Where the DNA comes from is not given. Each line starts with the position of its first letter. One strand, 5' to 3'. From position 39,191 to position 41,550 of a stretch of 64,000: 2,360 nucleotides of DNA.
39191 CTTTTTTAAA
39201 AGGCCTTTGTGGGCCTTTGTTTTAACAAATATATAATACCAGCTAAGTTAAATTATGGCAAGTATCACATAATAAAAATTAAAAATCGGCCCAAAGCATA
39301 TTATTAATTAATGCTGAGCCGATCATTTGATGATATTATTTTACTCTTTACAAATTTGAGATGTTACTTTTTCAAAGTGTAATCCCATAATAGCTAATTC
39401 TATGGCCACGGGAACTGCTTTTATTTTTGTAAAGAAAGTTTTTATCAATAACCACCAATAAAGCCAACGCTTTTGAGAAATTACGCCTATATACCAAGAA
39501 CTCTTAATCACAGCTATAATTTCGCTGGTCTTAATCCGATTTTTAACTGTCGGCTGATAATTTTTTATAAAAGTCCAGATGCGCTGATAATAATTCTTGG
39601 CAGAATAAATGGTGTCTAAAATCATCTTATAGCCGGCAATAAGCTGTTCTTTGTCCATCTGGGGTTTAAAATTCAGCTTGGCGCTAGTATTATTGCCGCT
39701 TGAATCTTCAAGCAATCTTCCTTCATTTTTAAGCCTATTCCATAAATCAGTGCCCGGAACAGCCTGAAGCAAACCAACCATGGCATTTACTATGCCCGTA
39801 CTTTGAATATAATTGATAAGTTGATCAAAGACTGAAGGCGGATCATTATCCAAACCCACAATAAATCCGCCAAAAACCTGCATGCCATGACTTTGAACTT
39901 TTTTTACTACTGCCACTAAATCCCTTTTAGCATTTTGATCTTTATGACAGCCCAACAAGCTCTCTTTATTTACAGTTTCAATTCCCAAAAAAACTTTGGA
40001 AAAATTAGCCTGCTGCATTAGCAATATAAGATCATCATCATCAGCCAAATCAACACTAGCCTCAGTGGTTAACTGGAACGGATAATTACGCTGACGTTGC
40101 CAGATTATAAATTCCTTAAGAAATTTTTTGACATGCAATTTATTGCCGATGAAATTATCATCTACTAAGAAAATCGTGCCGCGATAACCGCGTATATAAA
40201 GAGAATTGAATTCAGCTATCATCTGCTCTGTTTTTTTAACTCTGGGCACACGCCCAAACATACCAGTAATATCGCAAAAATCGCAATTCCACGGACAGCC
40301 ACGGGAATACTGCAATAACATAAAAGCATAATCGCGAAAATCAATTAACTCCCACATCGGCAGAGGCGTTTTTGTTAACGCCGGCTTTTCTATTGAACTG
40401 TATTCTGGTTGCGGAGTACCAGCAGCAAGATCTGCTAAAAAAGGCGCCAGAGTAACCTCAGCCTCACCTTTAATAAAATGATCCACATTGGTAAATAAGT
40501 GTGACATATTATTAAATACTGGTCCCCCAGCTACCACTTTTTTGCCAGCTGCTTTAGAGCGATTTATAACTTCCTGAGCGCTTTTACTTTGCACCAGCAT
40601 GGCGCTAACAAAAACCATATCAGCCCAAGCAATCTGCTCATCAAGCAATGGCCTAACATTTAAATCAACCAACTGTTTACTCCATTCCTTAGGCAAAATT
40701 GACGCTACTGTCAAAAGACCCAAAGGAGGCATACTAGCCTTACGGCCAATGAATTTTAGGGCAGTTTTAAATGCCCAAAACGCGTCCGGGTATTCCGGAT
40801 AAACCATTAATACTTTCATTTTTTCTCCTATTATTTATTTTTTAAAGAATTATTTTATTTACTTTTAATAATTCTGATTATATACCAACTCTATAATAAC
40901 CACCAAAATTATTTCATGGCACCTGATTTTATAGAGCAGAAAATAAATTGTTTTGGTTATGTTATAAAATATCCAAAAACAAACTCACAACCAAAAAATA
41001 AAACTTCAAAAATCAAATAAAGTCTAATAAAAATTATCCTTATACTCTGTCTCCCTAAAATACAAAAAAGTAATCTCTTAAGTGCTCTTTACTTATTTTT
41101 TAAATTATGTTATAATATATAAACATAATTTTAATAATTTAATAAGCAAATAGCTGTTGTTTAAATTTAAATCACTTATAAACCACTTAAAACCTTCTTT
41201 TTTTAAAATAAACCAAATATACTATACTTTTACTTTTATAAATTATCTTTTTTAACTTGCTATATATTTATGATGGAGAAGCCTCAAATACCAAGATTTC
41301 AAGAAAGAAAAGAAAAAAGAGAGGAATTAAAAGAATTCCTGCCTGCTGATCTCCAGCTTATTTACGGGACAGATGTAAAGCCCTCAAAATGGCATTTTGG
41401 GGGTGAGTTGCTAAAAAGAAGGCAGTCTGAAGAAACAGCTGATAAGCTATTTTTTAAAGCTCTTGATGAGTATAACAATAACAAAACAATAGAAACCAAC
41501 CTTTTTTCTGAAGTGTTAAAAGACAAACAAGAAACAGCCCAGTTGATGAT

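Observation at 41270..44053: Compositionally foreign 927-aa orphan protein with GNAT-like C-terminus between the secE/nusG ribosomal cluster and gyrB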

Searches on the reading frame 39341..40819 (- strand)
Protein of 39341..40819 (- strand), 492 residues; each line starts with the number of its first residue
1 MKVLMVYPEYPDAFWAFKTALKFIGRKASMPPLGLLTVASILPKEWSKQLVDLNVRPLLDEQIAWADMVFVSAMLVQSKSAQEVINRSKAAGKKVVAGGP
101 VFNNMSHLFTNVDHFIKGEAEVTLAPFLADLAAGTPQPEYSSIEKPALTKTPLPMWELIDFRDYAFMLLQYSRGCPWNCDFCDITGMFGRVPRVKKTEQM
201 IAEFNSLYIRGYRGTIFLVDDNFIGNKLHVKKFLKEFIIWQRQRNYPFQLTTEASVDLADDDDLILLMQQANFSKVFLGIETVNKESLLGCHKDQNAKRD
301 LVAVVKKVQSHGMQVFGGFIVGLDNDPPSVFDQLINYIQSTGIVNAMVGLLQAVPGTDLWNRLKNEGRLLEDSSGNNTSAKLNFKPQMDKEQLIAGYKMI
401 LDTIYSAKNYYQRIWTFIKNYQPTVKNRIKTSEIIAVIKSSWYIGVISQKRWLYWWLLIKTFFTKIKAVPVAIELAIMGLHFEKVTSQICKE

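Call 3: search_protein_families(library=pfam, proteins=[window:39341-40819:-], max_evalue=1)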
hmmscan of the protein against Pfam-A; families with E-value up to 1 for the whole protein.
window:39341-40819:- (492 aa): 4 families
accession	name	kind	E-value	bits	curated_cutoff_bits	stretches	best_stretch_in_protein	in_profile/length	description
PF13282.11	DUF4070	-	1.8e-39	135.5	22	1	357-491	1-140/144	Domain of unknown function (DUF4070)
PF04055.27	Radical_SAM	-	5.7e-13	49.8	29.5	1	171-337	3-165/166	Radical SAM superfamily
PF02310.24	B12-binding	-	7.1e-10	39.2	32.1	1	28-125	10-118/121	B12 binding domain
PF19864.5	Radical_SAM_N2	-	0.021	14.7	29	1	93-129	87-123/151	Radical SAM proteins, N-terminal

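Call 4: search_protein_families(library=ncbifam, proteins=[window:39341-40819:-], max_evalue=1)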
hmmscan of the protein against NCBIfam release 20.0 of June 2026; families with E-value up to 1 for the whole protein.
window:39341-40819:- (492 aa): 26 families (the best 25 are shown)
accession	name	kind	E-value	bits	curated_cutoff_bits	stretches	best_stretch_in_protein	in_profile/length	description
TIGR02026.1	BchE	equivalog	8.6e-21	74.3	481.35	1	154-416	175-439/497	magnesium-protoporphyrin IX monomethyl ester anaerobic oxidative cyclase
TIGR04479.1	bcpD_PhpK_rSAM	subfamily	3.1e-17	62.1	600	1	166-341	241-409/504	PhpK family radical SAM P-methyltransferase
TIGR04072.2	rSAM_ladder_B12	equivalog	4e-17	62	360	1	79-410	84-421/443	lipid biosynthesis B12-binding/radical SAM protein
TIGR04014.1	B12_SAM_MJ_0865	equivalog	7.4e-17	61.3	360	1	70-361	46-356/434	methyl-coenzyme M reductase glutamine C-methyltransferase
TIGR04013.1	B12_SAM_MJ_1487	hypoth_equivalog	1.6e-16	60.2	251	1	67-327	45-319/382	TIGR04013 family B12-binding domain/radical SAM domain-containing protein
TIGR03471.1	HpnJ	equivalog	4.5e-15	55.5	577.6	1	159-426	190-455/472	hopanoid biosynthesis associated radical SAM protein HpnJ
TIGR04367.1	HpnR_B12_rSAM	equivalog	4.6e-14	51.8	650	1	169-362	189-372/490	hopanoid C-3 methylase HpnR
NF050148.1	rSAM_ApyD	equivalog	1.3e-13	50.2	750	1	151-365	182-395/645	RiPP biosynthesis radical SAM protein ApyD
NF033712.0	B12_rSAM_KedN5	subfamily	3.5e-11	42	700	1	143-326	173-355/624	KedN5 family methylcobalamin-dependent radical SAM C-methyltransferase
TIGR03975.1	rSAM_ocin_1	subfamily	5.4e-11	41.7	281.85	1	165-339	260-428/606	RiPP maturation radical SAM C-methyltransferase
NF038361.1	rSAM_Sden_1168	equivalog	7e-10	38.1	575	1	166-422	282-532/560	Sden_1168 family B12-binding radical SAM P-methyltransferase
NF045585.1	rSAM_slr0320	equivalog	3.8e-08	32.3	775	1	166-232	235-300/511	photosystem II high light acclimation radical SAM protein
NF040542.1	rSAM_RCCLKC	equivalog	1.8e-07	30.7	450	1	146-321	160-330/423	arsinothricin biosynthesis radical SAM protein ArsL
TIGR04295.1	B12_rSAM_oligo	hypoth_equivalog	2.8e-06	26.3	400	1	170-288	204-309/422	TIGR04295 family B12-binding domain-containing radical SAM protein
NF033070.1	rSAM_AprD4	equivalog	5.3e-05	22.3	500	1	145-368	167-395/456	AprD4 family radical SAM diol-dehydratase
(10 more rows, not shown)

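Call 57: find_encoding_contigs(protein=window:39341-40819:-, flank=8000, max_places=4)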
Protein window:39341-40819:- (492 aa): 1 contig read that carries it; 1 place shown.
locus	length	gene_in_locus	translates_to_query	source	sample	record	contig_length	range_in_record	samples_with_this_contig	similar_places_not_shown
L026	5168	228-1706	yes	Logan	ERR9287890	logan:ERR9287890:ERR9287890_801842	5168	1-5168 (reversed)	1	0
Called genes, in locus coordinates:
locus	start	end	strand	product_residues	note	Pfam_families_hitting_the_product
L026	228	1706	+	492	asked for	PF02310:B12-binding, PF04055:Radical_SAM, PF13282:DUF4070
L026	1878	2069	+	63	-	PF00584:SecE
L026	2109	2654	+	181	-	PF02357:NusG, PF00467:KOW (weak)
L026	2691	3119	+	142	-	PF03946:Ribosomal_L11_N, PF00298:Ribosomal_L11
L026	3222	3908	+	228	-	PF00687:Ribosomal_L1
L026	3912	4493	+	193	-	PF06559:DCD_N (weak), PF22769:DCD, PF00692:dUTPase (weak)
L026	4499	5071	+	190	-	PF13238:AAA_18 (weak)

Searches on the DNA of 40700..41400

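Call 90: search_rna_families(source=window, start=40700, end=41400, threshold=evalue, max_evalue=1)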
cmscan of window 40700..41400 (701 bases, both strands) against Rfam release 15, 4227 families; matches with E-value up to 1: 0.
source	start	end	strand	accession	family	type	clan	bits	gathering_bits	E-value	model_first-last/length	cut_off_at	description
